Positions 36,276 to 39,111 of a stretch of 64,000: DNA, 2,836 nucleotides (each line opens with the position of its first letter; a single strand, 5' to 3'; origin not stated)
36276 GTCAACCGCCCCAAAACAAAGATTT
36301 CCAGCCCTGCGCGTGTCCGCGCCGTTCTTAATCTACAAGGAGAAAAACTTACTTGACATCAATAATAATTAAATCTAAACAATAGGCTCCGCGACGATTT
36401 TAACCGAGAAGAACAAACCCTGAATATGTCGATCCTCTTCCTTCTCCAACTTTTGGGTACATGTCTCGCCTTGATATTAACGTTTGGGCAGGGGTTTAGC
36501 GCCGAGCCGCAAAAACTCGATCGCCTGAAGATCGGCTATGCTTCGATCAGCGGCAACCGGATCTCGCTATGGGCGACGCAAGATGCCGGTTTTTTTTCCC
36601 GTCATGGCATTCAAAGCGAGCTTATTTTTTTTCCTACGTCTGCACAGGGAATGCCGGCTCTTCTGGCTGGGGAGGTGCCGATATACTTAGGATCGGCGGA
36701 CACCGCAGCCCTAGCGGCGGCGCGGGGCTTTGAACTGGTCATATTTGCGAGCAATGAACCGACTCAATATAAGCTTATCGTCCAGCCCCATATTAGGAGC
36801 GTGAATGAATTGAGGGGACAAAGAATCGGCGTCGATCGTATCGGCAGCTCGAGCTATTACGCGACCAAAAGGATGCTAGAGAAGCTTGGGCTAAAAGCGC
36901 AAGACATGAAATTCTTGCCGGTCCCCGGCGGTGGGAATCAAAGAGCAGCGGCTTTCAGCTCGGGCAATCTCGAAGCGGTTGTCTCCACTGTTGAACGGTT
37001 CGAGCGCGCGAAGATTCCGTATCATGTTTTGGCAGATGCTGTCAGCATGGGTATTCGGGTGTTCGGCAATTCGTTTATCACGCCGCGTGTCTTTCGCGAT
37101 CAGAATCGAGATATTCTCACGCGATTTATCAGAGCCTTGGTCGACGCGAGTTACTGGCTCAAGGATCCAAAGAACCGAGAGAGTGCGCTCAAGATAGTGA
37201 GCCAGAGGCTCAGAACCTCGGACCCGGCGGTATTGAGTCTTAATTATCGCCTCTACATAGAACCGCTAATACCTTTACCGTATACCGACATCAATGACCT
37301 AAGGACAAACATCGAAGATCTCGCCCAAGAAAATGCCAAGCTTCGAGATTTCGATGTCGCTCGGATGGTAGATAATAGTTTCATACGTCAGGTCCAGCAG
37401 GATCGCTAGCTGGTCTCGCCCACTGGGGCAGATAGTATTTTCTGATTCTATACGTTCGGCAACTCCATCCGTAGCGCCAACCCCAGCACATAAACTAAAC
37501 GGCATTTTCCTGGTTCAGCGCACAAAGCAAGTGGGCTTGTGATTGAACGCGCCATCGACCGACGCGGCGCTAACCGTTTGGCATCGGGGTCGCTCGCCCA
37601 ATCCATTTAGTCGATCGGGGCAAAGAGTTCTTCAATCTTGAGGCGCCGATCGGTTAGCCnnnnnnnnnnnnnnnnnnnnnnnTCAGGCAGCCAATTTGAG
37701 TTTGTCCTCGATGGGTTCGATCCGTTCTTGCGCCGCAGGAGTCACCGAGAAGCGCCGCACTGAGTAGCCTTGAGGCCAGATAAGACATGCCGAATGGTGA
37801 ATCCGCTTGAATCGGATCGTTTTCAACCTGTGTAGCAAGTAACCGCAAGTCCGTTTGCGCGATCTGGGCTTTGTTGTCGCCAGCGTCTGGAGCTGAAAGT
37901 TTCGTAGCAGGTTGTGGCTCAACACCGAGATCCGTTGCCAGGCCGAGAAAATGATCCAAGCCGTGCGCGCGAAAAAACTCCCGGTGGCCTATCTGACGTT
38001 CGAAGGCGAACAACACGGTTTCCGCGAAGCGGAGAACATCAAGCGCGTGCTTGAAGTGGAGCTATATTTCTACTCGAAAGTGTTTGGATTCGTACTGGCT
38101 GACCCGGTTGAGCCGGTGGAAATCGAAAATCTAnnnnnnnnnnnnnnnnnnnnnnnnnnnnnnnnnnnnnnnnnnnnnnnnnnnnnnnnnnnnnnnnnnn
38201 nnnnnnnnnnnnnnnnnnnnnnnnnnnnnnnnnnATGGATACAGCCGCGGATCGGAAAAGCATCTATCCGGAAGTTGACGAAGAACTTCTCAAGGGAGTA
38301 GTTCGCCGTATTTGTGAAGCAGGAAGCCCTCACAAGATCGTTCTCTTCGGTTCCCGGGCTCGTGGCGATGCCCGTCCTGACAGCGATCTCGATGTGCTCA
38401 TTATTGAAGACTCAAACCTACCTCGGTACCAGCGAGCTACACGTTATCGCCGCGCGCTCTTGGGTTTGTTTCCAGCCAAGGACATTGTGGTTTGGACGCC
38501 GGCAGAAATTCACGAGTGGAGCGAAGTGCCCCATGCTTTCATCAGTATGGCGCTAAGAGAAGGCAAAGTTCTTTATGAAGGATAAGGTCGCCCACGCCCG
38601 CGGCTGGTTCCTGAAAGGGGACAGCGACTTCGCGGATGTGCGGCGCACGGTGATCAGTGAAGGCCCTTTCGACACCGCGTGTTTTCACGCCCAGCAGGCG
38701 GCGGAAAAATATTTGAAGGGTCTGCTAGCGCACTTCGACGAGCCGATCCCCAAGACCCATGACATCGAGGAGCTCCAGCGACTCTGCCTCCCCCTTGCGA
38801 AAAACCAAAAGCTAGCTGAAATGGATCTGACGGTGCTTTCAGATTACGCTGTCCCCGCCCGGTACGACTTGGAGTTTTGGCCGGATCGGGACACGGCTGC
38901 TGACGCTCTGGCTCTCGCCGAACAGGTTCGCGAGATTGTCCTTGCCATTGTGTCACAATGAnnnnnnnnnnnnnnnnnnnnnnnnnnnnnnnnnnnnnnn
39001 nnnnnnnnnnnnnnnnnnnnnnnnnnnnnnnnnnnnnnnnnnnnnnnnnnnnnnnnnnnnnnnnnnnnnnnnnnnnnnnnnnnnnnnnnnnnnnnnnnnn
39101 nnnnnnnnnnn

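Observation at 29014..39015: Three copies of the S9 peptidase 3' end bracket two successive insertions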

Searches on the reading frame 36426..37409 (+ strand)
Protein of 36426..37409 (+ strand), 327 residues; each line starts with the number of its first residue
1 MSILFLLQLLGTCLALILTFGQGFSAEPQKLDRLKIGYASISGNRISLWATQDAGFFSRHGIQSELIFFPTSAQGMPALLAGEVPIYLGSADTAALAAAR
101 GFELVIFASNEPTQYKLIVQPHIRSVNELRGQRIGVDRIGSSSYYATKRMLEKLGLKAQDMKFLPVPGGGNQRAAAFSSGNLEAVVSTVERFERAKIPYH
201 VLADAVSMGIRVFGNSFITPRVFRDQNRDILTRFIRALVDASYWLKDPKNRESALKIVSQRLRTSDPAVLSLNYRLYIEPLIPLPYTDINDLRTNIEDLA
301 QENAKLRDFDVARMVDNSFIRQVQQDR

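Call 5: search_protein_families(library=pfam, proteins=[window:36426-37409:+])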
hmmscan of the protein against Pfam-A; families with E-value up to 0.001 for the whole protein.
window:36426-37409:+ (327 aa): 2 families
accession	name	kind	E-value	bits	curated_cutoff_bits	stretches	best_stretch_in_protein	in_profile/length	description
PF09084.16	NMT1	-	8.1e-13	49.2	20.5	1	48-248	7-213/216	NMT1/THI5 like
PF13379.11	NMT1_2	-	4.9e-11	43.4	24.7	1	30-258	4-251/252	NMT1-like family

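Call 40: find_related_loci(query=window:36426-37409:+, collection=genome_contigs, flank=6000)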
Query window:36426-37409:+ (327 aa) in genome_contigs; peptide patterns used: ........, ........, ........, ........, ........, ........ (x = any residue, [..] = any of these).
174 stretches matched a pattern, but none encodes a relative of the query by tblastn (E <= 1e-3).

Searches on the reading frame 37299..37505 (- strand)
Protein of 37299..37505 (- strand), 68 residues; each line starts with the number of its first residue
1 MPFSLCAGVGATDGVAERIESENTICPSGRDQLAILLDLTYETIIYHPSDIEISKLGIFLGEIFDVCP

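Call 38: search_protein_families(library=pfam, max_evalue=1, proteins=[window:37299-37505:-])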
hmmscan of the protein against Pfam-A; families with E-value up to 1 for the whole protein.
window:37299-37505:- (68 aa): 1 family
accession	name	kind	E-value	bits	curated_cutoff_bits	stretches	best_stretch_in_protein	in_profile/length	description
PF12041.13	DELLA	-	0.051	13.9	23.8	1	15-52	19-54/69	Transcriptional regulator DELLA protein N terminal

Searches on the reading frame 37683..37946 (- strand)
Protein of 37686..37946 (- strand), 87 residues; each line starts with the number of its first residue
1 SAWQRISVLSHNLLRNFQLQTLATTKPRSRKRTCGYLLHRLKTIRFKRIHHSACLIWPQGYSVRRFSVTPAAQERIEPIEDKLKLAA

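Call 38: search_protein_families(library=pfam, max_evalue=1, proteins=[window:37683-37925:-])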
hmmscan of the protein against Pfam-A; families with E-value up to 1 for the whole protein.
window:37683-37925:- (80 aa): 0 families

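Call 45: search_protein_families(library=ncbifam, proteins=[window:37686-37946:-], max_evalue=0.01)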
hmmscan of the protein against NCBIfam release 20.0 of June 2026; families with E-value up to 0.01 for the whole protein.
window:37686-37946:- (87 aa): 0 families

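Call 46: search_protein_families(library=pfam, proteins=[window:37686-37946:-], max_evalue=0.01)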
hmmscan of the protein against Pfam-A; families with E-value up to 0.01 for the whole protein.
window:37686-37946:- (87 aa): 0 families

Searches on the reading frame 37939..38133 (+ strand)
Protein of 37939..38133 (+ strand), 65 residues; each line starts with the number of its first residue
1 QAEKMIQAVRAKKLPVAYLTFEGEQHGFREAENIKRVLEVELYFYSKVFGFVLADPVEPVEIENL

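Call 34: find_homologous_proteins(query=window:37939-38133:+, max_evalue=1e-10)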
Query seq(65 aa) (65 aa): 542 proteins with E <= 1e-10 among 569 candidates; the best 120 are listed.
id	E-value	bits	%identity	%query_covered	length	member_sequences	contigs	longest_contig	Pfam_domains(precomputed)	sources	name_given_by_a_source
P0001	1.5e-31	125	100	94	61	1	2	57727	-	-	-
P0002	2.3e-30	121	91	100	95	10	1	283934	PF00326.28,PF01738.25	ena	-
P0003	2.2e-29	118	88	100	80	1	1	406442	PF00326.28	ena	-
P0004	3.1e-29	117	86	100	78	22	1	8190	PF00326.28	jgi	jgi:dipeptidyl aminopeptidase/acylaminoacyl peptidase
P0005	6.4e-29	116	85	100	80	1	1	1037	PF00326.28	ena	-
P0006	1.5e-28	115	86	100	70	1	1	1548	PF00326.28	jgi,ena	-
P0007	1.7e-28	115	85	100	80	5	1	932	PF00326.28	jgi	jgi:dipeptidyl aminopeptidase/acylaminoacyl peptidase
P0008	4.1e-28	114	83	100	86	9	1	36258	PF00326.28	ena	-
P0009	4.2e-28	114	85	100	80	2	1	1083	PF00326.28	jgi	jgi:dipeptidyl aminopeptidase/acylaminoacyl peptidase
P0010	6.0e-28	113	83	100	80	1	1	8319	PF00326.28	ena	-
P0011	6.2e-28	113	86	98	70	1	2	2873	PF00326.28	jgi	jgi:dipeptidyl aminopeptidase/acylaminoacyl peptidase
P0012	1.4e-27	112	88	100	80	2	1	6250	PF00326.28,PF01738.25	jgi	jgi:dipeptidyl aminopeptidase/acylaminoacyl peptidase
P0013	1.6e-27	112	85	100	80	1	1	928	PF00326.28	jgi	jgi:dipeptidyl aminopeptidase/acylaminoacyl peptidase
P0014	1.7e-27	112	83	100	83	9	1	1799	PF00326.28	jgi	jgi:dipeptidyl aminopeptidase/acylaminoacyl peptidase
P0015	2.5e-27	111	83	100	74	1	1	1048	PF00326.28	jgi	jgi:dipeptidyl aminopeptidase/acylaminoacyl peptidase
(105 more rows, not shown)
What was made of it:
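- Tried and rejected: A protein search with tail 2 returned many 60-110 aa products on long contigs, which at first looked like recurrent remnants (call 34).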

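Call 35: find_encoding_contigs(protein=P0002, flank=10000, max_places=3)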
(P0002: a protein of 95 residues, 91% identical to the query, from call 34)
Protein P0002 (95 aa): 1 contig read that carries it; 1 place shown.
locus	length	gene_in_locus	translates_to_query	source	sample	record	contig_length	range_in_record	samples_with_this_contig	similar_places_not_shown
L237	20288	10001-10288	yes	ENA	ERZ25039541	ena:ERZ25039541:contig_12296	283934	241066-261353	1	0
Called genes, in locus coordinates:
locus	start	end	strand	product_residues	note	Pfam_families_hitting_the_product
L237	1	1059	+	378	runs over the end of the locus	PF03235:GmrSD_N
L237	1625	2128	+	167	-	PF10882:bPH_5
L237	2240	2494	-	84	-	PF13193:AMP-binding_C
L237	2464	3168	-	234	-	PF00501:AMP-binding, PF13193:AMP-binding_C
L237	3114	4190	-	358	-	PF16177:ACAS_N, PF00501:AMP-binding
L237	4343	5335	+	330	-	PF13565:HTH_32 (weak)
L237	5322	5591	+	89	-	-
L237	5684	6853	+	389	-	PF04909:Amidohydro_2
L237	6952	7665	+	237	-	PF00702:Hydrolase, PF13419:HAD_2, PF13242:Hydrolase_like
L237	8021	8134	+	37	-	-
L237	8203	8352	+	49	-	-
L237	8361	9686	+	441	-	PF07676:PD40 (faint), PF26549:Tricorn_N (faint)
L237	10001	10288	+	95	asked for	PF00326:Peptidase_S9, PF01738:DLH (weak)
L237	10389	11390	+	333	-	PF01636:APH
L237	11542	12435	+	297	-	PF01135:PCMT, PF00398:RrnaAD (weak), PF13847:Methyltransf_31 (weak), PF13649:Methyltransf_25 (weak)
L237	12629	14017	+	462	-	PF01406:tRNA-synt_1e, PF09334:tRNA-synt_1g (faint), PF23493:CysS_C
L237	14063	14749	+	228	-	PF00702:Hydrolase, PF13419:HAD_2, PF13242:Hydrolase_like (weak)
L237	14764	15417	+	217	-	PF13646:HEAT_2 (weak)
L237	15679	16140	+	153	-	PF05163:DinB (weak), PF12867:DinB_2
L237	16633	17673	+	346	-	PF01960:ArgJ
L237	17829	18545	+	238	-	PF01027:Bax1-I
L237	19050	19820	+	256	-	PF01336:tRNA_anti-codon, PF00152:tRNA-synt_2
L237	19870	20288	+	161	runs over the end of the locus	PF00152:tRNA-synt_2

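Call 36: find_encoding_contigs(protein=P0003, flank=10000, max_places=3)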
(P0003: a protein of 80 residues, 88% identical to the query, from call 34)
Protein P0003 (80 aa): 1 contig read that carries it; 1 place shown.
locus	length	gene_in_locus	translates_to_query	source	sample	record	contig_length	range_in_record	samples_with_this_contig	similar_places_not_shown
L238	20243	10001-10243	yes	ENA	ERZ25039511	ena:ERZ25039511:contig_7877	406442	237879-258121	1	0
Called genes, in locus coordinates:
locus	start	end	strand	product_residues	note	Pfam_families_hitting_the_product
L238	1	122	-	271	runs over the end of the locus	PF03401:TctC (weak)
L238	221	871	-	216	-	PF00857:Isochorismatase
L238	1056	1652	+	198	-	PF01066:CDP-OH_P_transf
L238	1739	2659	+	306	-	PF13379:NMT1_2 (weak), PF09084:NMT1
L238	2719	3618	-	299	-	PF16868:NMT1_3, PF09084:NMT1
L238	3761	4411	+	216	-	PF00571:CBS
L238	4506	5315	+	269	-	PF12697:Abhydrolase_6, PF00561:Abhydrolase_1, PF12146:Hydrolase_4, PF03096:Ndr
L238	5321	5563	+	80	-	-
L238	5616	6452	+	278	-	PF04909:Amidohydro_2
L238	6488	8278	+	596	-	PF05960:DUF885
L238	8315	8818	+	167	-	-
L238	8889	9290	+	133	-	-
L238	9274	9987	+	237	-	PF00326:Peptidase_S9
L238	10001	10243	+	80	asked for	PF00326:Peptidase_S9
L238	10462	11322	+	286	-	PF01135:PCMT, PF00398:RrnaAD (weak), PF05175:MTS (weak), PF01189:Methyltr_RsmB-F (weak), PF13649:Methyltransf_25 (weak)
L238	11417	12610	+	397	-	PF05147:LANC_like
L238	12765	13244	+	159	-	PF13302:Acetyltransf_3, PF00583:Acetyltransf_1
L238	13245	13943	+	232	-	PF00702:Hydrolase, PF13419:HAD_2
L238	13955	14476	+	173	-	PF13302:Acetyltransf_3, PF13420:Acetyltransf_4 (weak), PF00583:Acetyltransf_1, PF13673:Acetyltransf_10 (weak), PF13508:Acetyltransf_7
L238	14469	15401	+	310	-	PF00514:Arm (faint), PF03130:HEAT_PBS (faint), PF13513:HEAT_EZ (faint), PF02985:HEAT (faint), PF13646:HEAT_2 (weak), PF12717:Cnd1 (faint), PF13646:HEAT_2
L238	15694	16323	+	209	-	PF08241:Methyltransf_11, PF08242:Methyltransf_12, PF13649:Methyltransf_25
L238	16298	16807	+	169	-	PF13238:AAA_18 (weak), PF13671:AAA_33 (faint)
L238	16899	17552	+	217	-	PF01960:ArgJ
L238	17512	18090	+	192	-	PF01960:ArgJ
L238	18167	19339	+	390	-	PF07969:Amidohydro_3 (weak), PF01979:Amidohydro_1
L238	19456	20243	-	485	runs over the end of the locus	PF01935:DUF87 (weak), PF05872:HerA_C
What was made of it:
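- Tried and rejected: L237 and L238 showed they are pieces of full-length peptidase genes broken by frameshifts in long-read assemblies (calls 35, 36).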

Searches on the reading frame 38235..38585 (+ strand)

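Call 5: search_protein_families(library=pfam, proteins=[window:38235-38585:+])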
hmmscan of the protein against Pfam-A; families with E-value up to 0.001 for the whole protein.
window:38235-38585:+ (116 aa): 2 families
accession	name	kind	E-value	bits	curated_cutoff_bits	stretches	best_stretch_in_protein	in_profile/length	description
PF01909.29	NTP_transf_2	-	3.9e-13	50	21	1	20-101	2-86/93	Nucleotidyltransferase domain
PF18765.7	Polbeta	-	2.9e-10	40.6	26.9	1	31-115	12-89/93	Polymerase beta, Nucleotidyltransferase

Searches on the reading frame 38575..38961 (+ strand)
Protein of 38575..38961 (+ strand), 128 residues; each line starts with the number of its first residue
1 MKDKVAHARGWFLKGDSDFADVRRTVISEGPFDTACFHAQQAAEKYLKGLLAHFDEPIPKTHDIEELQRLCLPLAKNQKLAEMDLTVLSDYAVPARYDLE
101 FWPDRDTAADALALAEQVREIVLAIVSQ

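Call 5: search_protein_families(library=pfam, proteins=[window:38575-38961:+])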
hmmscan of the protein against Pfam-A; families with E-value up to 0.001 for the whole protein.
window:38575-38961:+ (128 aa): 1 family
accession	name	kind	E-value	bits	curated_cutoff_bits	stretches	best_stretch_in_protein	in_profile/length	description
PF05168.19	HEPN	-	6e-23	81.7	22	1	9-122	2-114/117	HEPN domain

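Call 71: find_encoding_contigs(protein=window:38575-38961:+, flank=6000, max_places=8)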
Protein window:38575-38961:+ (128 aa): 5 contigs read that carry it; 3 places shown.
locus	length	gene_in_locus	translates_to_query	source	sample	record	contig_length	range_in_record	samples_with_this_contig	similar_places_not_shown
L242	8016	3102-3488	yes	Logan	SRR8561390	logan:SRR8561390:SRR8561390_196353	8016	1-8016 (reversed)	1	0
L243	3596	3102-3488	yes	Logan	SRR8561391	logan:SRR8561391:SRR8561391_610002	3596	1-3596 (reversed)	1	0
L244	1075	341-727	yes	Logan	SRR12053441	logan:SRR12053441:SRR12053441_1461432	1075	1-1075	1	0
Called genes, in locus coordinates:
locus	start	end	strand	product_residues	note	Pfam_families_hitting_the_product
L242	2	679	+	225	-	?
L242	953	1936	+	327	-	PF13379:NMT1_2, PF09084:NMT1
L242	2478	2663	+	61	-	-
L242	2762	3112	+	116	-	PF01909:NTP_transf_2, PF18765:Polbeta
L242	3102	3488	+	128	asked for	PF05168:HEPN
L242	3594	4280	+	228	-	PF01925:TauE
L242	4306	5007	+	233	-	PF00702:Hydrolase, PF13419:HAD_2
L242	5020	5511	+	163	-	PF13302:Acetyltransf_3, PF13420:Acetyltransf_4, PF00583:Acetyltransf_1, PF13673:Acetyltransf_10 (weak), PF13508:Acetyltransf_7, PF08445:FR47 (weak)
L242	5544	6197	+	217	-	-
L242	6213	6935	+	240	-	PF13489:Methyltransf_23, PF01209:Ubie_methyltran (faint), PF02353:CMAS (weak), PF05401:NodS, PF13847:Methyltransf_31, PF08241:Methyltransf_11, PF08242:Methyltransf_12, PF13649:Methyltransf_25, +1 more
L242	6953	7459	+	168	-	PF13302:Acetyltransf_3, PF13673:Acetyltransf_10, PF00583:Acetyltransf_1, PF13508:Acetyltransf_7, PF13523:Acetyltransf_8 (faint), PF08445:FR47 (weak)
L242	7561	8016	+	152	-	?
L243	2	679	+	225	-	?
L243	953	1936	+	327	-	PF13379:NMT1_2, PF09084:NMT1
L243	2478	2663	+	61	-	-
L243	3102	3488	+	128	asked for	PF05168:HEPN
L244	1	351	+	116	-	PF01909:NTP_transf_2, PF18765:Polbeta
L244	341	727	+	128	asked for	PF05168:HEPN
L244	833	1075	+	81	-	?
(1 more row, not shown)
